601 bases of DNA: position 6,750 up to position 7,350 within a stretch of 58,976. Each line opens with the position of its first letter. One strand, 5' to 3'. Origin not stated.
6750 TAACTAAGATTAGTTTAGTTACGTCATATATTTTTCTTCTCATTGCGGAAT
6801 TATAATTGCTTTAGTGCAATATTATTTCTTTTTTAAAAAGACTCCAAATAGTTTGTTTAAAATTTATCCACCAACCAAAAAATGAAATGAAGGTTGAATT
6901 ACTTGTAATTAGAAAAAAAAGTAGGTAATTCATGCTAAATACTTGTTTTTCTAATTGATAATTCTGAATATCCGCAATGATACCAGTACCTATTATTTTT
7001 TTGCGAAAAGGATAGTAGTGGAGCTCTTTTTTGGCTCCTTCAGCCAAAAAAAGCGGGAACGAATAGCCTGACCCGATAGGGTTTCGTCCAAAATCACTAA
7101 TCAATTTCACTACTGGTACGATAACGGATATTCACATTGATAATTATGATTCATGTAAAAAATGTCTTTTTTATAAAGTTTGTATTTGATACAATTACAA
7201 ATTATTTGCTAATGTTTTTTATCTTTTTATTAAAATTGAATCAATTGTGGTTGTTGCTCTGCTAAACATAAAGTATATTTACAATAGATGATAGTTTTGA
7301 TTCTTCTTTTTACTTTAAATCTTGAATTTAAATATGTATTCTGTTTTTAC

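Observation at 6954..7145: A MITE-like element family (~170 bp, ~22-bp terminal inverted repeats, 10-bp target-site duplications), four short copies plus one expanded copy in 59 kb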

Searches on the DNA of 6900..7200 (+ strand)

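Call 9: search_rna_families(source=window, start=6900, end=7200, threshold=evalue, max_evalue=1, show_alignments=2)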
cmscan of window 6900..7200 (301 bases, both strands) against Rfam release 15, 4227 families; matches with E-value up to 1: 2.
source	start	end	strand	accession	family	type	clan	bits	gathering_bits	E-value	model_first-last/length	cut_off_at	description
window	6998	7077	+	RF01705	Flavo-1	Gene; sRNA;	-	57.5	42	3.3e-12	1-76/76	no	Flavo-1 RNA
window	6908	7019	-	RF02053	STnc430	Gene; sRNA;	-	19.4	47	0.83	1-162/162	no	Enterobacterial sRNA STnc430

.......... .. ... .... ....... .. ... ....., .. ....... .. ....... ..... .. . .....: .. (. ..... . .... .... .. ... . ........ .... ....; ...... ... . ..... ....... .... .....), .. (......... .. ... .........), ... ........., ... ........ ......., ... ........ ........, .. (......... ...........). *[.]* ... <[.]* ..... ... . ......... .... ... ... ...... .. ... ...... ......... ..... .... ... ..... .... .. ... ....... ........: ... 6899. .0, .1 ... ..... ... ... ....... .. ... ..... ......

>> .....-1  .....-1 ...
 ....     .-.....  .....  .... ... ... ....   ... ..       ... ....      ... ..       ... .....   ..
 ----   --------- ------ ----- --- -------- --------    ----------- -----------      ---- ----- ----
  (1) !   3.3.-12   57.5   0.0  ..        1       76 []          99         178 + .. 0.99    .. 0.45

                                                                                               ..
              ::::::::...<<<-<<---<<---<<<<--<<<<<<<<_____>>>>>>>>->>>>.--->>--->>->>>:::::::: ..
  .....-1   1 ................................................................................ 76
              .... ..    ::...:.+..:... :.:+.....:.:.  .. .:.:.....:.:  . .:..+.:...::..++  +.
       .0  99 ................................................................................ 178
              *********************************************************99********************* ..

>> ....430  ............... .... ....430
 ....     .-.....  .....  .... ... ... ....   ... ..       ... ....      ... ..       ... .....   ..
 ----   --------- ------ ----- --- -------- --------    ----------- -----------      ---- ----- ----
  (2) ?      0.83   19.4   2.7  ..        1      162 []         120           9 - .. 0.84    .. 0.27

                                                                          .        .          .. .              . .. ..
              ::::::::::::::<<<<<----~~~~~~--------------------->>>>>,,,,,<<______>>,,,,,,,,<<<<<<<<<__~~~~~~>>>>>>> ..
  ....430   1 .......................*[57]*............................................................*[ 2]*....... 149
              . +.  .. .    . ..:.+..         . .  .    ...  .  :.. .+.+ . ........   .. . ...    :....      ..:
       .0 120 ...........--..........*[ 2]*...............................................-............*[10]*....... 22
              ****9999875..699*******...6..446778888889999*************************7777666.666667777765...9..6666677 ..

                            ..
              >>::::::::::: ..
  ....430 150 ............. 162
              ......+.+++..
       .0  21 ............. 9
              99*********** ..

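Call 35: search_dna_similar(query=window:6964-7135:+, collection=plasmids, mode=distant, max_evalue=1, max_rows=30)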
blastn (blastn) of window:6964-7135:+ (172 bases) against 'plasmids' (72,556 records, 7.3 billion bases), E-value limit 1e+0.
Records with a match: 2; places in all: 2; records where one place covers at least 80% of the query: 0.
Best place of each record, by identity: 90-95% 2.
By first word of the organism name: Klebsiella 1; Borrelia 1.
By predicted mobility (MOB-suite, as given by PLSDB): non-mobilizable 2.
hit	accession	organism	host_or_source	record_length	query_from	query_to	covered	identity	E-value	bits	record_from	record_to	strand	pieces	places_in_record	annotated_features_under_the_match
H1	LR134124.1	Klebsiella aerogenes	not available: to be reported later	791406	64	92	17%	93.1%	4e-2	45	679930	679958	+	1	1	probable exported protein YPO4070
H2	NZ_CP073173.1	Borrelia parkeri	Ornithodoros parkeri,lab mouse blood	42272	31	59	17%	93.1%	5e-1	41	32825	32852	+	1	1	P12 family lipoprotein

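Call 36: search_dna_similar(query=window:6964-7135:+, collection=phages, mode=distant, max_evalue=1, max_rows=30)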
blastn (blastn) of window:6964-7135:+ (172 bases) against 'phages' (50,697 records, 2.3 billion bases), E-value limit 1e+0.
No match.
